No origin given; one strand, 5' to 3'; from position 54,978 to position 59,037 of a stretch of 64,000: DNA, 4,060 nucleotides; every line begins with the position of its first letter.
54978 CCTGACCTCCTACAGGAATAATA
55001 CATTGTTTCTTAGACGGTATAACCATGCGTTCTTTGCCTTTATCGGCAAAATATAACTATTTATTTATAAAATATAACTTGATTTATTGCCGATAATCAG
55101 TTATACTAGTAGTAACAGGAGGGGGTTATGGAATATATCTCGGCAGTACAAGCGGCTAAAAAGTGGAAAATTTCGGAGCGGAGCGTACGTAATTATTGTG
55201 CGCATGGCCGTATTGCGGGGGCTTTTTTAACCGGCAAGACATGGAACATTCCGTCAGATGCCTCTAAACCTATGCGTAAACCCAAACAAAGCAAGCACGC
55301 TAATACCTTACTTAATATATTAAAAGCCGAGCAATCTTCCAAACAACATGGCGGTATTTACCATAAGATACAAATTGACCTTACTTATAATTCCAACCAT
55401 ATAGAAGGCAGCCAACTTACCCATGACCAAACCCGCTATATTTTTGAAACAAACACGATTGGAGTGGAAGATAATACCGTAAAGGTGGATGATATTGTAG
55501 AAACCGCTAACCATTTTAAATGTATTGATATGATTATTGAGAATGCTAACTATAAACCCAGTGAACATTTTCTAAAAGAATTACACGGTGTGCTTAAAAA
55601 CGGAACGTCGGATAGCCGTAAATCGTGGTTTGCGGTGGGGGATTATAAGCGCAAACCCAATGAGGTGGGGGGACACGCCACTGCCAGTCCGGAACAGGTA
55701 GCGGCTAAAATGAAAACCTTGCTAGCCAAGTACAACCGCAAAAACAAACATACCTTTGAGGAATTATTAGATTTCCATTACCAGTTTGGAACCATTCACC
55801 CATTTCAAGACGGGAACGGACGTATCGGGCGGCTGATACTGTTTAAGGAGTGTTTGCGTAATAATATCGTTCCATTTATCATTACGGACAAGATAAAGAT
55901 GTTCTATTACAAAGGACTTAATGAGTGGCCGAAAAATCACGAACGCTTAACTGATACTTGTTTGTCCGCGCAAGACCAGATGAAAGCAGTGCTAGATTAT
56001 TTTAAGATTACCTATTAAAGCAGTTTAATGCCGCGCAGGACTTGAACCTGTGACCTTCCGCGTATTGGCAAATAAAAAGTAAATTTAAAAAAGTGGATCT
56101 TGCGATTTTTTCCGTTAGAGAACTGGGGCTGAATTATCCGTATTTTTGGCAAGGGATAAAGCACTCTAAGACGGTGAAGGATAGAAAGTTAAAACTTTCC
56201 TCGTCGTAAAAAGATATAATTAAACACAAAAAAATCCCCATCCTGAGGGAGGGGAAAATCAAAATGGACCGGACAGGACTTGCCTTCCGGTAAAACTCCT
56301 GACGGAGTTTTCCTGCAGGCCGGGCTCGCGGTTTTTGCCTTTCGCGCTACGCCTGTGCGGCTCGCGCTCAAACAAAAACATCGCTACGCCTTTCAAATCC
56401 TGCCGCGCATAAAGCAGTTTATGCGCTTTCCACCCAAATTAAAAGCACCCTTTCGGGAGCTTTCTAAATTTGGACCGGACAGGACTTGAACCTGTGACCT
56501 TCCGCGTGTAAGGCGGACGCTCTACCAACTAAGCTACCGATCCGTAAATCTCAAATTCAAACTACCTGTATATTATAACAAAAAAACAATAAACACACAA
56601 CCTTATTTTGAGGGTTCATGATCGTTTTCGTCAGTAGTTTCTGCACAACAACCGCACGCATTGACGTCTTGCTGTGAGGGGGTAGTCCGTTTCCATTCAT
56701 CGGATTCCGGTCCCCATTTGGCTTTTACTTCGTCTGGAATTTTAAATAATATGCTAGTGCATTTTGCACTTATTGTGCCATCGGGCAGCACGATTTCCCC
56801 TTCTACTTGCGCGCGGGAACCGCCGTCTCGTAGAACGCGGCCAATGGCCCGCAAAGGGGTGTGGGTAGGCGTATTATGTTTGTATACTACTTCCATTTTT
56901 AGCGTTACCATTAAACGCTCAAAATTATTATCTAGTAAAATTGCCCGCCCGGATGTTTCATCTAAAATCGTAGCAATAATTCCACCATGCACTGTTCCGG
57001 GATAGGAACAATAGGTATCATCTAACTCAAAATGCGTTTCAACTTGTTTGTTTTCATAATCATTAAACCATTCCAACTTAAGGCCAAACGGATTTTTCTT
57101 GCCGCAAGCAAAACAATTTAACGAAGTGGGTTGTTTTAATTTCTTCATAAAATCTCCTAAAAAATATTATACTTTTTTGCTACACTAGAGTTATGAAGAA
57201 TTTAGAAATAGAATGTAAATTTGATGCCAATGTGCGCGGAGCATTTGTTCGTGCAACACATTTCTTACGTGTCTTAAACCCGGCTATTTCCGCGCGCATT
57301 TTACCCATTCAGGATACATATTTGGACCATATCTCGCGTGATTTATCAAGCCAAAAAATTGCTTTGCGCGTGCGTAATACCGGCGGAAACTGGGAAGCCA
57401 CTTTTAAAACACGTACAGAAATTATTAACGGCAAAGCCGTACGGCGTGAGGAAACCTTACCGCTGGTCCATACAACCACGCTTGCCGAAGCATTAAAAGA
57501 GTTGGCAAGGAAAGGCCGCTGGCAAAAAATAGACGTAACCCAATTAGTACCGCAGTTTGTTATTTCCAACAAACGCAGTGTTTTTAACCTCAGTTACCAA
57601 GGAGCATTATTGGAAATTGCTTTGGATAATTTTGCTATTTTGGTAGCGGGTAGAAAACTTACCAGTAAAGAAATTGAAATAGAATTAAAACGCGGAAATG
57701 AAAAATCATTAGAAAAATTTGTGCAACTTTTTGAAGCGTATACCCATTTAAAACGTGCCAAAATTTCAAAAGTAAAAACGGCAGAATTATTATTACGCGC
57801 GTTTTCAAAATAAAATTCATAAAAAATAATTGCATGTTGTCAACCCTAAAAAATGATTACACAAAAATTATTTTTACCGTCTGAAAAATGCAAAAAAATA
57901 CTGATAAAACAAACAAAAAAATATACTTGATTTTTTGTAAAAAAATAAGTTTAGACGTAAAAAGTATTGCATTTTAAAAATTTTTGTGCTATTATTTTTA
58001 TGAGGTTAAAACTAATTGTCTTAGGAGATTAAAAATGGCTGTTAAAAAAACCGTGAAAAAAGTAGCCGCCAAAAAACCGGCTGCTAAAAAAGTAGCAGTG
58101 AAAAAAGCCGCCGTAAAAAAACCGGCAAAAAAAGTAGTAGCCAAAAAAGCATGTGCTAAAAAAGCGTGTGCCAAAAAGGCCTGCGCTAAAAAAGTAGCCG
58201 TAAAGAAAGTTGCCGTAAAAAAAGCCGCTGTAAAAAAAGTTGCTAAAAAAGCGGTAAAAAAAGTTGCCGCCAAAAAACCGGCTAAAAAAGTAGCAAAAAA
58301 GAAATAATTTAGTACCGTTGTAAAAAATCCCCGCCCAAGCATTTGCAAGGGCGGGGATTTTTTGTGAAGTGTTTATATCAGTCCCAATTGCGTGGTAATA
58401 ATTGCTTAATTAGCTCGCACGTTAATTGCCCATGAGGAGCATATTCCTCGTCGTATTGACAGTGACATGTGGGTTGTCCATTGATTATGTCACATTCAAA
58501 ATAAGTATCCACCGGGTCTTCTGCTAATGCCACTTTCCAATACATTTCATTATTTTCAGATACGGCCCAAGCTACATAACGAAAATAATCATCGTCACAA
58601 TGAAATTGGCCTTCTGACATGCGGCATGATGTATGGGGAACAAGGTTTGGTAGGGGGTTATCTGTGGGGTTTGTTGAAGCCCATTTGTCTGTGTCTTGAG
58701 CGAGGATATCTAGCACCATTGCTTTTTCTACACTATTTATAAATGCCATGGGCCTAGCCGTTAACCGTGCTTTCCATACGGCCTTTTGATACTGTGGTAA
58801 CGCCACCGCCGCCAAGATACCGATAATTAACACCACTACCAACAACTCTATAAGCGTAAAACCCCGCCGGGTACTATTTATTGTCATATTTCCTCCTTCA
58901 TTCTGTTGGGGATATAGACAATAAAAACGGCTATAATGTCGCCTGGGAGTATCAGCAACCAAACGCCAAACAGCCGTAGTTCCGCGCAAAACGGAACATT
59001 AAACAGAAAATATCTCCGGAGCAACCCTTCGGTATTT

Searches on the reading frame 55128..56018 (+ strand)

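Call 69: search_protein_families(library=pfam, proteins=[window:55128-56018:+], max_evalue=0.01)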
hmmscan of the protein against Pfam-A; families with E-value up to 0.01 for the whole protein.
window:55128-56018:+ (296 aa): 2 families
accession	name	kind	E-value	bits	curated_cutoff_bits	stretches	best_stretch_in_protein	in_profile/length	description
PF02661.23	Fic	-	2.6e-20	73.5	24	1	145-238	3-89/93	Fic/DOC family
PF12728.13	HTH_17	-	0.0076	16.9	27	0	5-42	3-39/51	Helix-turn-helix domain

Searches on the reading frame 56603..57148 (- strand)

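Call 69: search_protein_families(library=pfam, proteins=[window:56603-57148:-], max_evalue=0.01)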
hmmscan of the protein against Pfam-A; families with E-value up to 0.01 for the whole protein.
window:56603-57148:- (181 aa): 1 family
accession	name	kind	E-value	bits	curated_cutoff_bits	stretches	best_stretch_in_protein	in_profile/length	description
PF03061.28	4HBT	-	5.8e-09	36.6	20.6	1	51-125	2-76/79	Thioesterase superfamily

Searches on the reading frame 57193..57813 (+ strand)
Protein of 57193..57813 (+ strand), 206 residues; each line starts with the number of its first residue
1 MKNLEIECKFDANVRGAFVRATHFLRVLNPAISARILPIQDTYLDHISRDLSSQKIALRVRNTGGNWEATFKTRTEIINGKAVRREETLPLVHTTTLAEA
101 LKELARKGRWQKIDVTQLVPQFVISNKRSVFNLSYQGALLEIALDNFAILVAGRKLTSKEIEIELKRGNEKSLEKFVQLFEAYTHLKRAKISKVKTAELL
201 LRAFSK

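Call 69: search_protein_families(library=pfam, proteins=[window:57193-57813:+], max_evalue=0.01)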
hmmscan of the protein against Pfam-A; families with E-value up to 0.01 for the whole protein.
window:57193-57813:+ (206 aa): 1 family
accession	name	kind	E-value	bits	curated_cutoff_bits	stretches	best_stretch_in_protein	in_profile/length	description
PF01928.26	CYTH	-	2.9e-17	63.5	23.2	1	4-195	2-176/179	CYTH domain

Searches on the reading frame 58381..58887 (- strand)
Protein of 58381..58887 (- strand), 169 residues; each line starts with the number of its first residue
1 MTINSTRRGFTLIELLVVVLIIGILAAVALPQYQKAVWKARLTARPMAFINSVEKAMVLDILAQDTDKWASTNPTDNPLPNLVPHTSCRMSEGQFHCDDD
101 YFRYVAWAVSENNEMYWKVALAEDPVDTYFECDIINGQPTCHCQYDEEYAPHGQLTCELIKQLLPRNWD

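Call 50: search_protein_families(library=pfam, alignment_id=A4, max_evalue=0.001)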
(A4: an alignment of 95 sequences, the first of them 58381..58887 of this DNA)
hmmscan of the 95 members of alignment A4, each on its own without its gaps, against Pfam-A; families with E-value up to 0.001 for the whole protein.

A. member 1, window:58381-58887:- (169 aa): 1 family
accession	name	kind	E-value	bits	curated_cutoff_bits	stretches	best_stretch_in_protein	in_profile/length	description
PF07963.17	N_methyl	-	5.1e-09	35.8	21.2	1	6-30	3-27/27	Prokaryotic N-terminal methylation motif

B. families by the number of members that match (of 95 scanned): 30 families (the first 25 are shown)
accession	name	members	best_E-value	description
PF07963.17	N_methyl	75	2e-10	Prokaryotic N-terminal methylation motif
PF16732.10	ComP_DUS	23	5e-08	Type IV minor pilin ComP, DNA uptake sequence receptor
PF16734.10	Pilin_GH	18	7.3e-08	Type IV pilin-like G and H, putative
PF01501.26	Glyco_transf_8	3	7.1e-40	Glycosyl transferase family 8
PF00535.33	Glycos_transf_2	3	1.2e-37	Glycosyl transferase family 2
PF13641.12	Glyco_tranf_2_3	3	1.3e-13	Glycosyltransferase like family 2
PF10111.15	Glyco_tranf_2_2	3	1.6e-13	Glycosyltransferase like family 2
PF13704.12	Glyco_tranf_2_4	3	3.1e-07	Glycosyl transferase family 2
PF08334.16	T2SSG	3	0.00013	Type II secretion system (T2SS), protein G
PF13651.11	EcoRI_methylase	1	1.4e-138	Adenine-specific methyltransferase EcoRI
PF14897.12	EpsG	1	6e-40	EpsG family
PF00176.29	SNF2-rel_dom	1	8.4e-35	SNF2-related domain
PF05656.20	DUF805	1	3.6e-25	Protein of unknown function (DUF805)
PF04230.19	PS_pyruv_trans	1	2.4e-16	Polysaccharide pyruvyl transferase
PF00271.37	Helicase_C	1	5.3e-10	Helicase conserved C-terminal domain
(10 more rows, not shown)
